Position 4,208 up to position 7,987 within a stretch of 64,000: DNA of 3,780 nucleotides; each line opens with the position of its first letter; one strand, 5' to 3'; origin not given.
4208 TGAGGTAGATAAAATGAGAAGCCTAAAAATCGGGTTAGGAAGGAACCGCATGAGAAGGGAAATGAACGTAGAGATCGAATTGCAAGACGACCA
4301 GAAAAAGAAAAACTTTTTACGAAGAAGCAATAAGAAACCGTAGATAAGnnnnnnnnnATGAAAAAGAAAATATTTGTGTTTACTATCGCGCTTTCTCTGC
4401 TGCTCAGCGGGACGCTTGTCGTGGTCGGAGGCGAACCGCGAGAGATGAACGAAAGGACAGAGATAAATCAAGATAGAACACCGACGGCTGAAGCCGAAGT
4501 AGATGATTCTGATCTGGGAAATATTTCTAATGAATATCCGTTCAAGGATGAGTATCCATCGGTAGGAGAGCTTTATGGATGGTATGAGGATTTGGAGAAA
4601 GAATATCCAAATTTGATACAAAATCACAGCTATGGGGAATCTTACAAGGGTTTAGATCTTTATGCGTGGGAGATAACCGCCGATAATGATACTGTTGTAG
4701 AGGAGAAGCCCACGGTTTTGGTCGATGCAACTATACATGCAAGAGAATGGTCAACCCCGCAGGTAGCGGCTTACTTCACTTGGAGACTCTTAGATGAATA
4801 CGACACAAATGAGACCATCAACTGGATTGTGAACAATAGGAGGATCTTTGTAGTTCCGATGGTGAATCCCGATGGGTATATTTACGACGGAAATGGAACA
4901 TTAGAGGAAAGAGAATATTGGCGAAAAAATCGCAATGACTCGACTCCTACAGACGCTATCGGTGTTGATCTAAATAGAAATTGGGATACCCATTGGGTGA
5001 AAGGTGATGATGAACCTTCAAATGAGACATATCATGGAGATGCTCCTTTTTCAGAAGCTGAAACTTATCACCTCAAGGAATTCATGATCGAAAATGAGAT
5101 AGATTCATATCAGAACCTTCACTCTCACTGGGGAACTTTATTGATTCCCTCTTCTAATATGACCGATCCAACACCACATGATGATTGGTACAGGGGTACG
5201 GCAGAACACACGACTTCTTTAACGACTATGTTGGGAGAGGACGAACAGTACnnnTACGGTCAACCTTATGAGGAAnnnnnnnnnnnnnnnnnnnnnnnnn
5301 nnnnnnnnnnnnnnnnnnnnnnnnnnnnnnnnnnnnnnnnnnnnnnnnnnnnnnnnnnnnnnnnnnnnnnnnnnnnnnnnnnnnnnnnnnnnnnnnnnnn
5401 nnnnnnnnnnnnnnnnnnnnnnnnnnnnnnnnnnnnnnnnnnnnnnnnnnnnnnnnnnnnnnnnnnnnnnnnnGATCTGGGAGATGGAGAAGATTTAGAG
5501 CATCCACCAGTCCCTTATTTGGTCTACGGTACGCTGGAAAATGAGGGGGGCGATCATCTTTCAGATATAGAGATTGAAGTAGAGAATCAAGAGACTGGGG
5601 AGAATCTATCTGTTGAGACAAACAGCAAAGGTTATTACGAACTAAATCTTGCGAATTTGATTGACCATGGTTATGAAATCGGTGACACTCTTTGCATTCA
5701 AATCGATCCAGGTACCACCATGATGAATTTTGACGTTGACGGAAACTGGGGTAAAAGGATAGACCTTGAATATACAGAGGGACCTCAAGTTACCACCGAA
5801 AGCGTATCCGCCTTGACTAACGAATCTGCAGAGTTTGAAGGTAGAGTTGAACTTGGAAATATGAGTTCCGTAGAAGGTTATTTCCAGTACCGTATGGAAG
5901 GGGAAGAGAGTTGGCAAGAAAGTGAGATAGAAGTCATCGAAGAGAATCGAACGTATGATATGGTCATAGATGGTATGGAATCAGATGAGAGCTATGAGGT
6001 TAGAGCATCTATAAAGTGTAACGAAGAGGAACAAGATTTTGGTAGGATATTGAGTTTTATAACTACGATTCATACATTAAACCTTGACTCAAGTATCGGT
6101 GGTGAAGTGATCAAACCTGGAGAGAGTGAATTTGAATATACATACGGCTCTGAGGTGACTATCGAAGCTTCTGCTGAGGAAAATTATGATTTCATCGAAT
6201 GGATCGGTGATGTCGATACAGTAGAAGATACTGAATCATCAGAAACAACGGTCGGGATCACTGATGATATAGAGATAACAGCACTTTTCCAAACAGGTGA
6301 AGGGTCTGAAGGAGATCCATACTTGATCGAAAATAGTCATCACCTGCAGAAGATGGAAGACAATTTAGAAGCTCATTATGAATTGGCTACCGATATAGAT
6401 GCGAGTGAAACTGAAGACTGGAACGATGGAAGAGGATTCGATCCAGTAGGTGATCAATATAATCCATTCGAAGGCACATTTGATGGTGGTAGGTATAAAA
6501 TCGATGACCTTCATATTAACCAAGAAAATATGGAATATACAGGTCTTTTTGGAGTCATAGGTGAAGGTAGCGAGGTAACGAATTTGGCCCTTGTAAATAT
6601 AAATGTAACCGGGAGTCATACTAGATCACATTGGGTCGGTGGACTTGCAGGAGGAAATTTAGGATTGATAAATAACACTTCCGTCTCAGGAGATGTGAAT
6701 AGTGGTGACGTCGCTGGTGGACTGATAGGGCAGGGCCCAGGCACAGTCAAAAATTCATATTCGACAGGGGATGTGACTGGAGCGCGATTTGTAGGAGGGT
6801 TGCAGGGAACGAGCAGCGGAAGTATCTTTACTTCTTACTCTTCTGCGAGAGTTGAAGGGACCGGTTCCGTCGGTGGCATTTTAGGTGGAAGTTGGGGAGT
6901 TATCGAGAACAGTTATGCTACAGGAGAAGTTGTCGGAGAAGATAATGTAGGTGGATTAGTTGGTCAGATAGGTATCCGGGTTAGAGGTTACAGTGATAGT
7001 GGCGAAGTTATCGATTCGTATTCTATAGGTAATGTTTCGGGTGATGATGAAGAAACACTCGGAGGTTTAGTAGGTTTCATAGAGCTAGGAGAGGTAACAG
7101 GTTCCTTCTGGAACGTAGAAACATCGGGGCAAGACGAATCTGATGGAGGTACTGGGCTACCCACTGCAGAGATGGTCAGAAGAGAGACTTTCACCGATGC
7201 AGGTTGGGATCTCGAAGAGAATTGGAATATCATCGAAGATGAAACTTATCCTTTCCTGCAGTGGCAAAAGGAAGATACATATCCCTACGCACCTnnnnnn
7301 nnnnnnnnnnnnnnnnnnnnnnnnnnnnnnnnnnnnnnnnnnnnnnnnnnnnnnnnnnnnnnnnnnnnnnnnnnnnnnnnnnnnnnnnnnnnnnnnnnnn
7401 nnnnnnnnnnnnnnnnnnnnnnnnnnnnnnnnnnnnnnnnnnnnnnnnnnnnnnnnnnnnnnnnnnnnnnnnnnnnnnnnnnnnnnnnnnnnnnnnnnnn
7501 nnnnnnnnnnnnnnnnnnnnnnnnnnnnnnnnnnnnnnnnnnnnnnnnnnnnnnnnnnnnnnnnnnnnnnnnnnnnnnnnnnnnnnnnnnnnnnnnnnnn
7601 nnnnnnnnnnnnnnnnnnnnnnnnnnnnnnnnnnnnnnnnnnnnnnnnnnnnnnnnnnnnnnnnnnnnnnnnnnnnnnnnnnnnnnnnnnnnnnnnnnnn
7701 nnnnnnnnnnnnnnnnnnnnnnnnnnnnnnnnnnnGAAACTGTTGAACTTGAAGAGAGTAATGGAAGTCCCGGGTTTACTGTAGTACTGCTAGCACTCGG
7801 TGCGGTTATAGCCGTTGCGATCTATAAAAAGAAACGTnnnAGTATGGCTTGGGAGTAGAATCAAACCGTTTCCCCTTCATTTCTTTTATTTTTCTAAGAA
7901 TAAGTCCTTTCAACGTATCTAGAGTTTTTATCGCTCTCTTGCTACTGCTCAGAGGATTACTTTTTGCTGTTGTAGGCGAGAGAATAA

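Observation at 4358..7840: Cell-surface M14 carboxypeptidase fused to GLUG repeats and a PGF-CTERM anchor, interrupted by a single in-frame TAA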

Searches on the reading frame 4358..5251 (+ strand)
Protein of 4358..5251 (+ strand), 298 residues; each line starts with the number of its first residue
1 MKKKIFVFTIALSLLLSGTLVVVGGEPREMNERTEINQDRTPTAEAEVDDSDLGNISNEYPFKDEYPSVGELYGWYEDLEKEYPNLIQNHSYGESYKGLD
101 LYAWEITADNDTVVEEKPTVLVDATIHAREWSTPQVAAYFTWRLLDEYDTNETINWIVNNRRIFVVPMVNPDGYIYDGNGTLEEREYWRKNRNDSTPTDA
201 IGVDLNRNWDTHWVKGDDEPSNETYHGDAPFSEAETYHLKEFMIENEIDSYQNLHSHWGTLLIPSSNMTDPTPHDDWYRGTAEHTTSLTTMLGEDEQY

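Call 25: list_cluster_members(proteins=[P0001, window:4358-5251:+, window:4349-5251:+])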
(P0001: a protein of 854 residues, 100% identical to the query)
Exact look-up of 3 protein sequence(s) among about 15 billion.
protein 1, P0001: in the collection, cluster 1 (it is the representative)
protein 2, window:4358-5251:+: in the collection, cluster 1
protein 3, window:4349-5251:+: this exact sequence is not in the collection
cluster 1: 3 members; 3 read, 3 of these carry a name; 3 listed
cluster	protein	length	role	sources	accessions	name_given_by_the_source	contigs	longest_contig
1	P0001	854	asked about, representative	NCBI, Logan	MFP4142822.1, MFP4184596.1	MAG: InlB B-repeat-containing protein [Thermoplasmata archaeon]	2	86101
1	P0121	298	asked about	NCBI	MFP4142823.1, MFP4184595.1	MAG: M14 family zinc carboxypeptidase [Thermoplasmata archaeon]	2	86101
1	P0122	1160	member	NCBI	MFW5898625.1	MAG: M14 family zinc carboxypeptidase [Candidatus Saliniplasma sp.]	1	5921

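Call 27: find_encoding_contigs(protein=P0122, flank=6000, max_places=6)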
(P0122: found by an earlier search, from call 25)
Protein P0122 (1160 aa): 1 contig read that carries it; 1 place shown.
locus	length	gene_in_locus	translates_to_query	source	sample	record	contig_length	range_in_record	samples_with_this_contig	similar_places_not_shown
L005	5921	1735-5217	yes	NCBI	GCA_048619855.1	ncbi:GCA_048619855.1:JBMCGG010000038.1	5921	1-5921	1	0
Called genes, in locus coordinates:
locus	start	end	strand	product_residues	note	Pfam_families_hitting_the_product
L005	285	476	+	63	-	-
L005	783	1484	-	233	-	PF13412:HTH_24 (faint), PF01978:TrmB (faint)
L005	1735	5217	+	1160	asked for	PF00246:Peptidase_M14, PF18998:Flg_new_2, PF07581:Glug (faint), PF18998:Flg_new_2, PF13620:CarboxypepD_reg (weak)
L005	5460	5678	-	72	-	-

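Call 28: find_encoding_contigs(protein=P0121, flank=10000, max_places=6)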
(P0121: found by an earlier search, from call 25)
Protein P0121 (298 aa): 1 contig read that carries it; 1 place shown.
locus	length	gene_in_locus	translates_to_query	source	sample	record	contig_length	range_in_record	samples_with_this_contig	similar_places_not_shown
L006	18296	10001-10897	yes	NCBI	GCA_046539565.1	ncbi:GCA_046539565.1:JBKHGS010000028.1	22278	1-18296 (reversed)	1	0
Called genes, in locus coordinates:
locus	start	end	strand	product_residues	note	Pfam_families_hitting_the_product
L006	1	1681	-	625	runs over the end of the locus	PF03063:Prismane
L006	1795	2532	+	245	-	PF01022:HTH_5, PF02830:V4R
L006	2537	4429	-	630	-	PF08915:tRNA-Thr_ED, PF00587:tRNA-synt_2b, PF03129:HGTP_anticodon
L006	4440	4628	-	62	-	-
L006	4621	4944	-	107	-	PF14445:Prok-RING_2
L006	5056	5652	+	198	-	PF01728:FtsJ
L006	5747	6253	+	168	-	PF00416:Ribosomal_S13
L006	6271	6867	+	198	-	PF22421:SYY_C-terminal (weak), PF01479:S4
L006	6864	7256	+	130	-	PF00411:Ribosomal_S11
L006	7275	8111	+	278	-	PF01193:RNA_pol_L, PF01000:RNA_pol_A_bac, PF12838:Fer4_7 (weak), PF00037:Fer4 (weak), PF13237:Fer4_10 (weak), PF13187:Fer4_9 (weak)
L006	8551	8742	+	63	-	-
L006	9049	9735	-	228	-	PF13412:HTH_24 (faint), PF01978:TrmB (faint)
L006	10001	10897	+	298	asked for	PF00246:Peptidase_M14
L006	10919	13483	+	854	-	PF18998:Flg_new_2, PF07581:Glug (faint), PF18998:Flg_new_2, PF13620:CarboxypepD_reg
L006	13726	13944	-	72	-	-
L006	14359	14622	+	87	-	-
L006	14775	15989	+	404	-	PF07581:Glug (weak)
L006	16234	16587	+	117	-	PF07690:MFS_1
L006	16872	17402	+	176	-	PF07690:MFS_1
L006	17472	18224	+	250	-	PF00106:adh_short, PF23441:SDR (weak), PF08659:KR, PF13561:adh_short_C2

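Call 44: find_related_loci(query=P0122, collection=genome_contigs, flank=6000)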
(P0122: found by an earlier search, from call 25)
Query P0122 (1160 aa) in genome_contigs; peptide patterns used: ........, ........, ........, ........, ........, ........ (x = any residue, [..] = any of these).
14 stretches matched a pattern; 1 encode a relative of the query (tblastn E <= 1e-3); 1 distinct loci.
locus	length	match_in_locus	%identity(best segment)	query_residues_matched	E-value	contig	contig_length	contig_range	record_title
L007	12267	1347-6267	63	1-1159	0e+0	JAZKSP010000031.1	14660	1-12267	MAG: Thermoplasmatota archaeon isolate NA-30cm_bin.7 NODE_452_length_14660_cov_14.425471, whole genome shotgun sequence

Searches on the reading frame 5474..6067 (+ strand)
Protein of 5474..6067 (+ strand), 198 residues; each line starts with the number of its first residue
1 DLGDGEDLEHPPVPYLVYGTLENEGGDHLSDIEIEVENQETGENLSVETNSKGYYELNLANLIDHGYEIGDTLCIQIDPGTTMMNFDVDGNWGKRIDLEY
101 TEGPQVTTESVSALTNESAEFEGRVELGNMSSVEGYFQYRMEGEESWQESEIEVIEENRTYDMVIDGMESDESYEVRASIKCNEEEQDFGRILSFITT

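Call 45: search_protein_families(library=pfam, proteins=[window:5474-6067:+], max_evalue=1)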
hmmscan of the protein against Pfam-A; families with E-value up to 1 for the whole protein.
seq(198 aa): 2 families
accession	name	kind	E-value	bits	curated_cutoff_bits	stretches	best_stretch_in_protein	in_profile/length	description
PF13620.12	CarboxypepD_reg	-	0.0001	23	32.3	1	17-59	2-45/82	Carboxypeptidase regulatory-like domain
PF09845.14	OapC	-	0.042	14.5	23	0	36-65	81-110/133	Origin-associated protein OapC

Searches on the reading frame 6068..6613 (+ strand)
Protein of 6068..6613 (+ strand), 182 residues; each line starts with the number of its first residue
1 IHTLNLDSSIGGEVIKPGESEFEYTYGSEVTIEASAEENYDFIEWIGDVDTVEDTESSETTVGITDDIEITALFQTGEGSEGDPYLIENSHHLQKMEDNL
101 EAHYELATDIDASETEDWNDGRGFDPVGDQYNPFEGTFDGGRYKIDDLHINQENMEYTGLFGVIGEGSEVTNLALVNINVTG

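Call 45: search_protein_families(library=pfam, proteins=[window:6068-6613:+], max_evalue=1)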
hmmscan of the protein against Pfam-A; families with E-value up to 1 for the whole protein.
seq(182 aa): 2 families
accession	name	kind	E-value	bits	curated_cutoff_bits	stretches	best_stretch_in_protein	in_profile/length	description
PF18998.6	Flg_new_2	-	5.6e-10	39.5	23.6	1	3-76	2-71/73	Divergent InlB B-repeat domain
PF13359.12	DDE_Tnp_4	-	0.23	11.5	24.8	1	55-109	27-81/158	DDE superfamily endonuclease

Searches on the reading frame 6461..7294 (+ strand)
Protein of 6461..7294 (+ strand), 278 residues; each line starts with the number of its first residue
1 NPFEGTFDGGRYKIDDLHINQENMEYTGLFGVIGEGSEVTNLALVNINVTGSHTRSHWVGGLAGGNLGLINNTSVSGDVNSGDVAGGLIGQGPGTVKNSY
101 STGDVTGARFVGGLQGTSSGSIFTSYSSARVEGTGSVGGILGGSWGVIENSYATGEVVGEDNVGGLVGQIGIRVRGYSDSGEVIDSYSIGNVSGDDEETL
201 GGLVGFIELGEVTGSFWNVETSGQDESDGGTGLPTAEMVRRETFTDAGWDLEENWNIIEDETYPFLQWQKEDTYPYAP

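Call 45: search_protein_families(library=pfam, proteins=[window:6461-7294:+], max_evalue=1)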
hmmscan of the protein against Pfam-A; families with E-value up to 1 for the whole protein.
seq(278 aa): 1 family
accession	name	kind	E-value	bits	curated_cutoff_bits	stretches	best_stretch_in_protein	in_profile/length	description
PF07581.17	Glug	-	1e-10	41.7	20.5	3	133-158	1-28/28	The GLUG motif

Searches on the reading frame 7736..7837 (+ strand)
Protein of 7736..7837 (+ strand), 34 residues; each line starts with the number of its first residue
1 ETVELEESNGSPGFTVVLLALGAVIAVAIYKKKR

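Call 9: search_protein_families(library=ncbifam, proteins=[window:7736-7837:+], max_evalue=10)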
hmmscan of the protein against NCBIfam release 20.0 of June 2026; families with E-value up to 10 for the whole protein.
seq(34 aa): 3 families
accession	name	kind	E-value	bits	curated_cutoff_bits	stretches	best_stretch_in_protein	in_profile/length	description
NF045529.2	Heimdall-CTERM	domain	0.00027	21.2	24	1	10-34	1-25/26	Heimdall-CTERM domain-containing surface protein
NF033507.3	Loki-CTERM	subfamily_domain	0.0083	16.4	19.9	1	12-34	2-25/27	Loki-CTERM sorting domain-containing protein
TIGR04126.1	PGF_CTERM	domain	1.2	8.9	24.5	0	8-28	2-24/28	PGF-CTERM sorting domain-containing protein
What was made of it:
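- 7763..7840 (+): C-terminal sorting-type tail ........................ plus the stop codon. Call 9: Heimdall-CTERM 21.2 bits (cutoff 24), Loki-CTERM 16.4 (cutoff 19.9), PGF_CTERM 8.9 (cutoff 24.5).
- Closest known: PGF-CTERM / archaeosortase A sorting signal. Different: It is closer to Heimdall-CTERM (21.2 against 24) and Loki-CTERM (16.4 against 19.9) but below both (call 9).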
